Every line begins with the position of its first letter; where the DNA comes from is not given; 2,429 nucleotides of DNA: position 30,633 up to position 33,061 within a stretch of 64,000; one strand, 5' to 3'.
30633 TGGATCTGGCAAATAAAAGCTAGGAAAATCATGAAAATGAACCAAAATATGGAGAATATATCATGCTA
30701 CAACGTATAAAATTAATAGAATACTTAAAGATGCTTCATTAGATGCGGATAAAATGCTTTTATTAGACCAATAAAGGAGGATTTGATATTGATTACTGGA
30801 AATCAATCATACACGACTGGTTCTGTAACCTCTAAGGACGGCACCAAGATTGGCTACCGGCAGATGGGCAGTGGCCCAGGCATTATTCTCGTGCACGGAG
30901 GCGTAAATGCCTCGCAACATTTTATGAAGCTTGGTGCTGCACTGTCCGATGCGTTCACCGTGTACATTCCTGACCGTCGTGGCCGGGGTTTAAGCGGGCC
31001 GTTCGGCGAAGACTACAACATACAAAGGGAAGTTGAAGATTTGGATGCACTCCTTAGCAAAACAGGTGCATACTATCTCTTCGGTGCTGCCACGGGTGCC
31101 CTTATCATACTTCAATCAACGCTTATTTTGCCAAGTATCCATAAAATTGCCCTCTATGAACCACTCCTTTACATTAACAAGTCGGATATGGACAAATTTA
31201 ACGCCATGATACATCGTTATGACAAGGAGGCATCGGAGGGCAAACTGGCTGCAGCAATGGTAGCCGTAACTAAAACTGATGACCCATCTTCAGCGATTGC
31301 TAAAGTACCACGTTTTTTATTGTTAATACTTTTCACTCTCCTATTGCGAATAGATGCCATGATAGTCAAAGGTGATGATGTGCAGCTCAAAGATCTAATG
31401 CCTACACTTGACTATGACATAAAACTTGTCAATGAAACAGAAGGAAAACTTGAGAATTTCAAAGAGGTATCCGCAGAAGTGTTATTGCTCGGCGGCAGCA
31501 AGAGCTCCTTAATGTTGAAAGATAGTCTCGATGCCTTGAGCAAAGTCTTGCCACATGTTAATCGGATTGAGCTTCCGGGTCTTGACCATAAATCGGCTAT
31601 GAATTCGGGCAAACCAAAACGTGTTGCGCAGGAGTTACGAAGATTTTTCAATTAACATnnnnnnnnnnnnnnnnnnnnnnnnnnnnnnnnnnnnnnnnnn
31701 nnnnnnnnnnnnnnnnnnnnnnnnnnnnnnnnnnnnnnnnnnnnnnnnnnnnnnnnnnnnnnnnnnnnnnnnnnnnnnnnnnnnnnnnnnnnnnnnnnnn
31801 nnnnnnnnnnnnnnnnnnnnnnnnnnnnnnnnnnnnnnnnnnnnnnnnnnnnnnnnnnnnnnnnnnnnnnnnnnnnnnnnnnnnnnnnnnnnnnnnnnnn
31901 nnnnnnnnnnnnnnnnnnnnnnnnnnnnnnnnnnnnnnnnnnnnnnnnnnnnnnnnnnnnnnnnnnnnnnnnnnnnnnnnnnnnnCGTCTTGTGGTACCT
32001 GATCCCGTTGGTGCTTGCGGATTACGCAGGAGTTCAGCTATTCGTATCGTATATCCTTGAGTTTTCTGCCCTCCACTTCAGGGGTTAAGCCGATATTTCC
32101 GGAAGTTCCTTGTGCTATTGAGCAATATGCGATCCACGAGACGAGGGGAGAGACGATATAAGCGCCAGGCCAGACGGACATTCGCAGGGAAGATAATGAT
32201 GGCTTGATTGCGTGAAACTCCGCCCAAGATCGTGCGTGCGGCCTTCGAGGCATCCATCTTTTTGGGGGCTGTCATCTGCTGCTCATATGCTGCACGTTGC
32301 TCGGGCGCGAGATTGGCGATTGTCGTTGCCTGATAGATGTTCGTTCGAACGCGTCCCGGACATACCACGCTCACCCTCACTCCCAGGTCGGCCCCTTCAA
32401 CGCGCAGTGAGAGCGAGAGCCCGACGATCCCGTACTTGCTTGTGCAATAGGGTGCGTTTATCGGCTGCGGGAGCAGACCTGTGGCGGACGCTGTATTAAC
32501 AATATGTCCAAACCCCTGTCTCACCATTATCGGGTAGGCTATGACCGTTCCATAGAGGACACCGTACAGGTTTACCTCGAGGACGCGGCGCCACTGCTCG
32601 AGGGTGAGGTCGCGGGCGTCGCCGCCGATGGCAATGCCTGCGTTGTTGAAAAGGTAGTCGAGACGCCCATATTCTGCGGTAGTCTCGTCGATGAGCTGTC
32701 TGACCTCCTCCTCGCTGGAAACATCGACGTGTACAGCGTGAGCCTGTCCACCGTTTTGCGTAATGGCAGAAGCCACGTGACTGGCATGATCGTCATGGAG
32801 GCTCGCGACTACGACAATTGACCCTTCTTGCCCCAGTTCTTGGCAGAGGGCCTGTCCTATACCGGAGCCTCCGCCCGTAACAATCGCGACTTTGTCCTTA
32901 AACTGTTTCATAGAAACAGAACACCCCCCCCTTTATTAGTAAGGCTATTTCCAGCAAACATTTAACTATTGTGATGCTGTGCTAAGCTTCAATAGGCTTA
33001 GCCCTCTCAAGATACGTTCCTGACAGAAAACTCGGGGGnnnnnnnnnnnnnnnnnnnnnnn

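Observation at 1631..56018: Family-1 element: at least 8 same-orientation copies partition the window and track minimal tyrosine recombinases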

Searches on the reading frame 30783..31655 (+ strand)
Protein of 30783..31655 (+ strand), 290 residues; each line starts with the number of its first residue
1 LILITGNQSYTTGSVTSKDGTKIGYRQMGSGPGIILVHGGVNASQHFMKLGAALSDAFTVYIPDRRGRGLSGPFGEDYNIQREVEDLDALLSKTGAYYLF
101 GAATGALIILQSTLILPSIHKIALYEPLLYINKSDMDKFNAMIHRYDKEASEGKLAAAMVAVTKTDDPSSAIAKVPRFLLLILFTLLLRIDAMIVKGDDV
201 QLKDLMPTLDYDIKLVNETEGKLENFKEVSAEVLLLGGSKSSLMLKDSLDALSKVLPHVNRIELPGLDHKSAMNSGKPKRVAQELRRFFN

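Call 32: search_protein_families(library=pfam, proteins=[window:30783-31655:+], max_evalue=0.01)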
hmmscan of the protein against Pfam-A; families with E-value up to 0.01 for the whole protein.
window:30783-31655:+ (290 aa): 3 families
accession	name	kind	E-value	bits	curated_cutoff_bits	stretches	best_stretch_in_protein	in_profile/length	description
PF12697.13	Abhydrolase_6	-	7.8e-10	40.2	26.3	1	34-283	1-216/217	Alpha/beta hydrolase family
PF12146.15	Hydrolase_4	-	9.1e-09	35.4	27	1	34-145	7-128/239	Serine aminopeptidase, S33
PF00561.26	Abhydrolase_1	-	2.8e-07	30.9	25.8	1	34-269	3-238/245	alpha/beta hydrolase fold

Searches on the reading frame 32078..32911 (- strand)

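Call 32: search_protein_families(library=pfam, proteins=[window:32078-32911:-], max_evalue=0.01)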
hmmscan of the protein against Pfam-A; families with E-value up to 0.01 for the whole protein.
window:32078-32911:- (277 aa): 5 families
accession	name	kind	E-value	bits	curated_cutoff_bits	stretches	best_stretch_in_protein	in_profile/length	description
PF00106.31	adh_short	-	6.8e-55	186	26.6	1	7-195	1-189/195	short chain dehydrogenase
PF13561.12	adh_short_C2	-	1.8e-39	136.2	27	1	16-229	6-214/236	Enoyl-(Acyl carrier protein) reductase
PF08659.16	KR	-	6.6e-12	46.1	22.6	1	10-156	4-150/180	KR domain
PF01370.27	Epimerase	-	0.00048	20.1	20.9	1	10-79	2-65/240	NAD dependent epimerase/dehydratase family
PF03435.24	Sacchrp_dh_NADP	-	0.0088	16.8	25.1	1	13-77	5-69/129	Saccharopine dehydrogenase NADP binding domain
